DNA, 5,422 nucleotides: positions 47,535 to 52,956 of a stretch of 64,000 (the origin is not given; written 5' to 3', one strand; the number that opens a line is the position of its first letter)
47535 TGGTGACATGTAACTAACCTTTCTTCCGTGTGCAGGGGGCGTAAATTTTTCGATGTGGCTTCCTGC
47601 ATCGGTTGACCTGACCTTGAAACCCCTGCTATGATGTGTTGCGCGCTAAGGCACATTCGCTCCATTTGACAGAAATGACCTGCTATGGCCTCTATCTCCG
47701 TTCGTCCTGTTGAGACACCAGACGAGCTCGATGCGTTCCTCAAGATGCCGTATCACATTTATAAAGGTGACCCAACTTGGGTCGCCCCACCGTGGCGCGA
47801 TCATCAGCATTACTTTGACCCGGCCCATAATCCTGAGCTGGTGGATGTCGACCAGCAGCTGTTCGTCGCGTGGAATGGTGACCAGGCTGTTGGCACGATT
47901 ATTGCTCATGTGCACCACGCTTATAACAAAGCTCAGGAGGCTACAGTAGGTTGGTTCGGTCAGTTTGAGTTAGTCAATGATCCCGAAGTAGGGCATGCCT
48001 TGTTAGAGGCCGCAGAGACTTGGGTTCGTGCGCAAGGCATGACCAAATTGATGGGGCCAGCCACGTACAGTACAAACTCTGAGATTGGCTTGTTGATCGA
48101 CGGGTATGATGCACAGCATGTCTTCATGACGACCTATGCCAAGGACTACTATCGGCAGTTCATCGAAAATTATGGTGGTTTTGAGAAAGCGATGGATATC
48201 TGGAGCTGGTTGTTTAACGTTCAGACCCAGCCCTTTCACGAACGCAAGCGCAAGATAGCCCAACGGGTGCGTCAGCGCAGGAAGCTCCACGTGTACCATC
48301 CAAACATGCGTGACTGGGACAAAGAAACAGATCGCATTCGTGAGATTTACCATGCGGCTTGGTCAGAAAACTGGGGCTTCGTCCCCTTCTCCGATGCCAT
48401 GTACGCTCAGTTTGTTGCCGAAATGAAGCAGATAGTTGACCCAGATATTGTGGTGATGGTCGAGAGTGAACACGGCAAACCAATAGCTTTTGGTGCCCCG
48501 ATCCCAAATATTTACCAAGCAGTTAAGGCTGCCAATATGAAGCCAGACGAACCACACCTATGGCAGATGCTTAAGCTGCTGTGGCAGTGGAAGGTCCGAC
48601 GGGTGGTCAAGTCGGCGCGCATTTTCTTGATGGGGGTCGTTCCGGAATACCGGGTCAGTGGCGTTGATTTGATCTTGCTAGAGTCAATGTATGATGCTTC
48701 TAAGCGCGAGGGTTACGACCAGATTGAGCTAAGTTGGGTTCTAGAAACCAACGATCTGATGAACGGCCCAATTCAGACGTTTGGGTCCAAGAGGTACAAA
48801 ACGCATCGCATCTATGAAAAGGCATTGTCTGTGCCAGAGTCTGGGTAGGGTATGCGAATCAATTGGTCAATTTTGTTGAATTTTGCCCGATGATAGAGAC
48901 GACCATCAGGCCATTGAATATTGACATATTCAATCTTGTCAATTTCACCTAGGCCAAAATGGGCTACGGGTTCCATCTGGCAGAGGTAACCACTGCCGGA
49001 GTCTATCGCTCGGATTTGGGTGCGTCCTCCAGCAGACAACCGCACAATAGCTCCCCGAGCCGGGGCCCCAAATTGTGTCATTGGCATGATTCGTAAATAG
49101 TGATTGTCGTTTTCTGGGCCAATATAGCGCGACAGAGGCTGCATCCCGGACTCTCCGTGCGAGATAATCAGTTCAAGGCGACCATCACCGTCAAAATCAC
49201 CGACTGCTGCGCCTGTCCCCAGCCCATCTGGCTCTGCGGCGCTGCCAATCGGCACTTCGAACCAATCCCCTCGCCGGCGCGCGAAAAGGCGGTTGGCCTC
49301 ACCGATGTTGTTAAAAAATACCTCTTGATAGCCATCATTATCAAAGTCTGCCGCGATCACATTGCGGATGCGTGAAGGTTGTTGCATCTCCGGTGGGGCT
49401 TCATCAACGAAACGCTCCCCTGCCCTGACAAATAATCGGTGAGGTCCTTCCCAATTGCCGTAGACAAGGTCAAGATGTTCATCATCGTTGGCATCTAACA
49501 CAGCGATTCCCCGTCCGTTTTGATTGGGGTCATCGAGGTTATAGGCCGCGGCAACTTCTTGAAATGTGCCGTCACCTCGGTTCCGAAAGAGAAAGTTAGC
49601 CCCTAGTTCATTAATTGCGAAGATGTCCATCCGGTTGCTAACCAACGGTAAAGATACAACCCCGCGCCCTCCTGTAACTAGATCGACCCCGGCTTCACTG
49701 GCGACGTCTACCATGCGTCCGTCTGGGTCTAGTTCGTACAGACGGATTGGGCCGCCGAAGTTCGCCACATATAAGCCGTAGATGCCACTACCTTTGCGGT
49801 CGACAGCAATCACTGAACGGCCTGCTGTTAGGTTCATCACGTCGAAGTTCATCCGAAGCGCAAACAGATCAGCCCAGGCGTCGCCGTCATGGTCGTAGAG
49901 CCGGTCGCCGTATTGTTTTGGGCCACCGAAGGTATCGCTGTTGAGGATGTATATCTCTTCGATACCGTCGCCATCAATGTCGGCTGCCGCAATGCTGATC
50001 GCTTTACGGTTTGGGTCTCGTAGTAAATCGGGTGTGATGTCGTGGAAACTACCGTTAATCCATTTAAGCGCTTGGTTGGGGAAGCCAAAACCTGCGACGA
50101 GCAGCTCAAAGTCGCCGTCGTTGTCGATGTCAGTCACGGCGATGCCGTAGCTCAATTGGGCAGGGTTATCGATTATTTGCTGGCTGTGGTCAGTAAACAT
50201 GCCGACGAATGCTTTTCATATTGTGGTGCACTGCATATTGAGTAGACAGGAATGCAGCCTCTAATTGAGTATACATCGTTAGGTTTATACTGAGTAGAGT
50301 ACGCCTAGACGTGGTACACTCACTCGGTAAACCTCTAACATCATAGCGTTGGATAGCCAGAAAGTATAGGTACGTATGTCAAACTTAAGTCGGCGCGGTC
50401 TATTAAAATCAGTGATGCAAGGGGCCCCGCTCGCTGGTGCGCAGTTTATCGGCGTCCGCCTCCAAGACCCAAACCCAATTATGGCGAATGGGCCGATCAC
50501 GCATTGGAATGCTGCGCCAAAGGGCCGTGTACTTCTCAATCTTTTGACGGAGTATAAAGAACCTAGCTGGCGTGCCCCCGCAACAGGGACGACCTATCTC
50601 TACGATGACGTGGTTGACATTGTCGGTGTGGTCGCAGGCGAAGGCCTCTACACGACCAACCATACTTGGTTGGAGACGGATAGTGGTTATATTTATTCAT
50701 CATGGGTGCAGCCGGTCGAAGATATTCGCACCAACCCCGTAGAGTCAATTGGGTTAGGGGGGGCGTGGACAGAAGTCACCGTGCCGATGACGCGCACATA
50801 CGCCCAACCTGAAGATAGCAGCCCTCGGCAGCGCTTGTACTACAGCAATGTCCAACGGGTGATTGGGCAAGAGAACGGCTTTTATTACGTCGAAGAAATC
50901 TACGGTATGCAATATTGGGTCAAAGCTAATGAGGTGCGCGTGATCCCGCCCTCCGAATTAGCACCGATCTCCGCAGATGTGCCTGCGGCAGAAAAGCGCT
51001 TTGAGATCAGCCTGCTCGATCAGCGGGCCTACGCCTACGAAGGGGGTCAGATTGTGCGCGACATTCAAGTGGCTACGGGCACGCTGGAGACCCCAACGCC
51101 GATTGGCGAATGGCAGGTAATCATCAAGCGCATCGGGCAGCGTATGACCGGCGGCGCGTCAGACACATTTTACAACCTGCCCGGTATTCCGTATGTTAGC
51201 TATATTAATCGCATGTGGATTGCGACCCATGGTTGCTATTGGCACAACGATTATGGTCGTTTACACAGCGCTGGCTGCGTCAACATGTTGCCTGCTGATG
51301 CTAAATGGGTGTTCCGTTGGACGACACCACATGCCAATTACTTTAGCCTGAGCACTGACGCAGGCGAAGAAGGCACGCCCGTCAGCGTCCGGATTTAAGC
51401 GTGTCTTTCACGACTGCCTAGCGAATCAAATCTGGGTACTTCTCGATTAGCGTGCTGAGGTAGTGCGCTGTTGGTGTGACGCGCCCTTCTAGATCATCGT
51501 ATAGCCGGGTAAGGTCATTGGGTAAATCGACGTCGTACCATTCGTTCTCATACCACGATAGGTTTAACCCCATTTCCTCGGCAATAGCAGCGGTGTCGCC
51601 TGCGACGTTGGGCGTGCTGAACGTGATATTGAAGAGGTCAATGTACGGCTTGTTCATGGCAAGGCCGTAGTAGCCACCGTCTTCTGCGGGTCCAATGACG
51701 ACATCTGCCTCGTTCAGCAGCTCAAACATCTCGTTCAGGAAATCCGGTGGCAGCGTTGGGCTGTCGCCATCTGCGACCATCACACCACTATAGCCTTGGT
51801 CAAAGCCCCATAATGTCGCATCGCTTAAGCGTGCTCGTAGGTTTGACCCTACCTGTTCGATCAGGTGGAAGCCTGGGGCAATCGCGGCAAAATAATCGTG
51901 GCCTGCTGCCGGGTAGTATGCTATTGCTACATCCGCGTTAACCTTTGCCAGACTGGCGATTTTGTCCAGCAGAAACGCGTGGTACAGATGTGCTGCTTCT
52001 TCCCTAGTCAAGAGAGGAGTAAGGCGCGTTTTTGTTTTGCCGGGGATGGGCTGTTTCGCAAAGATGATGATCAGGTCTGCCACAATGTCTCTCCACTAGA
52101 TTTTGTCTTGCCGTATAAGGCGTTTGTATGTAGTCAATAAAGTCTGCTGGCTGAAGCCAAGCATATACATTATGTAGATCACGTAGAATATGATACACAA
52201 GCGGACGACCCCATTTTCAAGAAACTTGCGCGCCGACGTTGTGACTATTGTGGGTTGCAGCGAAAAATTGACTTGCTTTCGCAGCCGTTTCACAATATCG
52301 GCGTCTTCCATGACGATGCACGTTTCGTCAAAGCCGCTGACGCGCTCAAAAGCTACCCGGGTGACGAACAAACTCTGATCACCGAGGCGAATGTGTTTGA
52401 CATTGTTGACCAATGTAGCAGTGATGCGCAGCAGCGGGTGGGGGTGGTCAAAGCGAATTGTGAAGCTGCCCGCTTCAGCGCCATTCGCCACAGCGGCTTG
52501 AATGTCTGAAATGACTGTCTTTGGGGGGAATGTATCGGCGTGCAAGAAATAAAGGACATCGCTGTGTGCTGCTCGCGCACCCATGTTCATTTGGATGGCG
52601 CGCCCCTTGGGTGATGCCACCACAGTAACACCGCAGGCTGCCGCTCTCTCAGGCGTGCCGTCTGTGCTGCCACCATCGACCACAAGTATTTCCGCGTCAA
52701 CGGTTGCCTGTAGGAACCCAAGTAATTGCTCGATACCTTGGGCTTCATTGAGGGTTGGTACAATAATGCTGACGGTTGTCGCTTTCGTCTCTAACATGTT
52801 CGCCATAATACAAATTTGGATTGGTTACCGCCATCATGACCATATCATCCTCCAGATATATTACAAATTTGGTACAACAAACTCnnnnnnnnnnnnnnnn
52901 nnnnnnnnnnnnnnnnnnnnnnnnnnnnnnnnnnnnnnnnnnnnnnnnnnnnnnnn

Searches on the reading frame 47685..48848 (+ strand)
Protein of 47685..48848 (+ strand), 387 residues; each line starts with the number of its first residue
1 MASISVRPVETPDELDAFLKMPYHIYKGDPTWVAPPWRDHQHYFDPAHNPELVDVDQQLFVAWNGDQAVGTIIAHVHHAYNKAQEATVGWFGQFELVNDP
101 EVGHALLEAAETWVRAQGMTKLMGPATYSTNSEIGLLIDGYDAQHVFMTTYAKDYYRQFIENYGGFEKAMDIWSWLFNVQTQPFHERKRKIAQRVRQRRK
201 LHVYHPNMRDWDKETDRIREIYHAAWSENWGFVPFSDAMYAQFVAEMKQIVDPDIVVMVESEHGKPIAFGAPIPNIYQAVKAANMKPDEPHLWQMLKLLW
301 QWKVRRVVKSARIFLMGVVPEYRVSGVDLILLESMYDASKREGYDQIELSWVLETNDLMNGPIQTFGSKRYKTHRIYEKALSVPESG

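Call 77: search_protein_families(library=pfam, proteins=[window:47685-48848:+], max_evalue=0.00001)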
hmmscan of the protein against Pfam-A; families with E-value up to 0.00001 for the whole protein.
window:47685-48848:+ (387 aa): 1 family
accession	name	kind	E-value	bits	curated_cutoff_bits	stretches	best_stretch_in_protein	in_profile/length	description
PF00583.31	Acetyltransf_1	-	4.1e-06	27.5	20.7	0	38-123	14-97/116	Acetyltransferase (GNAT) family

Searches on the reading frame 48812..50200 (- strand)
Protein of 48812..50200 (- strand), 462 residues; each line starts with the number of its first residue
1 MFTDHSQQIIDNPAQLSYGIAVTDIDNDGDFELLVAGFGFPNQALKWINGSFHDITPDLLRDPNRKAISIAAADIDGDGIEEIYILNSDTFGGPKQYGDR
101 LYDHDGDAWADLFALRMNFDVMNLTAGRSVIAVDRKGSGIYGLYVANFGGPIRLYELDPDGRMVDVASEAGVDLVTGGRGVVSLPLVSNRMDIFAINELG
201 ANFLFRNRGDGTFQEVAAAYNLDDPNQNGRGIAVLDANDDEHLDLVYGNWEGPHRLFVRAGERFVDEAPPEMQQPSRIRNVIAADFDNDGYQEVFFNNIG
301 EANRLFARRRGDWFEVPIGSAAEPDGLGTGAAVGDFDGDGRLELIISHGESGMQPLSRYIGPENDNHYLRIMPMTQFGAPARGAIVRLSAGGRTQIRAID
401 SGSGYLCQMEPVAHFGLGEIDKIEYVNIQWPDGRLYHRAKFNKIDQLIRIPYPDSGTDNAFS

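Call 77: search_protein_families(library=pfam, proteins=[window:48812-50200:-], max_evalue=0.00001)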
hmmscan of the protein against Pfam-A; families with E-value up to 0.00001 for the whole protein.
window:48812-50200:- (462 aa): 3 families
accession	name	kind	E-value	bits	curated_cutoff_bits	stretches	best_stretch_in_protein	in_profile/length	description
PF13517.12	FG-GAP_3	-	1.5e-31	109.2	26.9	4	24-84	1-60/61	FG-GAP-like repeat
PF07593.17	UnbV_ASPIC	-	2.1e-16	60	23.4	1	381-435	1-55/68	ASPIC and UnbV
PF01839.29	FG-GAP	-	8e-11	42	22.1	0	328-346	2-20/37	FG-GAP repeat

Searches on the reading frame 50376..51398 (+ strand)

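Call 77: search_protein_families(library=pfam, proteins=[window:50376-51398:+], max_evalue=0.00001)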
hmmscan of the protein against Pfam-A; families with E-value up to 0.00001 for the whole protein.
window:50376-51398:+ (340 aa): 1 family
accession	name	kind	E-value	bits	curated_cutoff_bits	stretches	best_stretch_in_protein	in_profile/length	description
PF03734.19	YkuD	-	2.2e-14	54.7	23.4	1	208-338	3-146/146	L,D-transpeptidase catalytic domain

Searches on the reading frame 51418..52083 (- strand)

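Call 77: search_protein_families(library=pfam, proteins=[window:51418-52083:-], max_evalue=0.00001)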
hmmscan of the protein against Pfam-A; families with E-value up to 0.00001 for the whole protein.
window:51418-52083:- (221 aa): 2 families
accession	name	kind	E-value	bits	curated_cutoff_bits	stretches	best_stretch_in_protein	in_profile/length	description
PF09837.15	DUF2064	-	7.2e-25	87.6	25.8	1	45-152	6-114/120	Uncharacterized protein conserved in bacteria (DUF2064)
PF01983.22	CofC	-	1.2e-10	41.4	22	1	16-211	12-197/217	Guanylyl transferase CofC like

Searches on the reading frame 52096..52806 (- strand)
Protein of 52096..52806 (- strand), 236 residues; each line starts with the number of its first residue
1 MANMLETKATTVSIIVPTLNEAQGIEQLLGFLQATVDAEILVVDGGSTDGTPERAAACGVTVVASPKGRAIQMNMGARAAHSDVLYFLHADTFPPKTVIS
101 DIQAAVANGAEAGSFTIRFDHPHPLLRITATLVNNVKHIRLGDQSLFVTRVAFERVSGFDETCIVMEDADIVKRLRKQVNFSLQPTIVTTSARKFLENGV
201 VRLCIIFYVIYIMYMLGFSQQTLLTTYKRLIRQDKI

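Call 77: search_protein_families(library=pfam, proteins=[window:52096-52806:-], max_evalue=0.00001)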
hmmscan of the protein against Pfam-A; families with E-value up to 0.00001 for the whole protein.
window:52096-52806:- (236 aa): 2 families
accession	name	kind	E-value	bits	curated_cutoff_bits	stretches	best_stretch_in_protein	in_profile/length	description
PF00535.33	Glycos_transf_2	-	2.6e-17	63.7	23.3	1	13-124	1-124/168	Glycosyl transferase family 2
PF10111.15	Glyco_tranf_2_2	-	5.6e-07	29.8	27.3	0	129-189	154-214/276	Glycosyltransferase like family 2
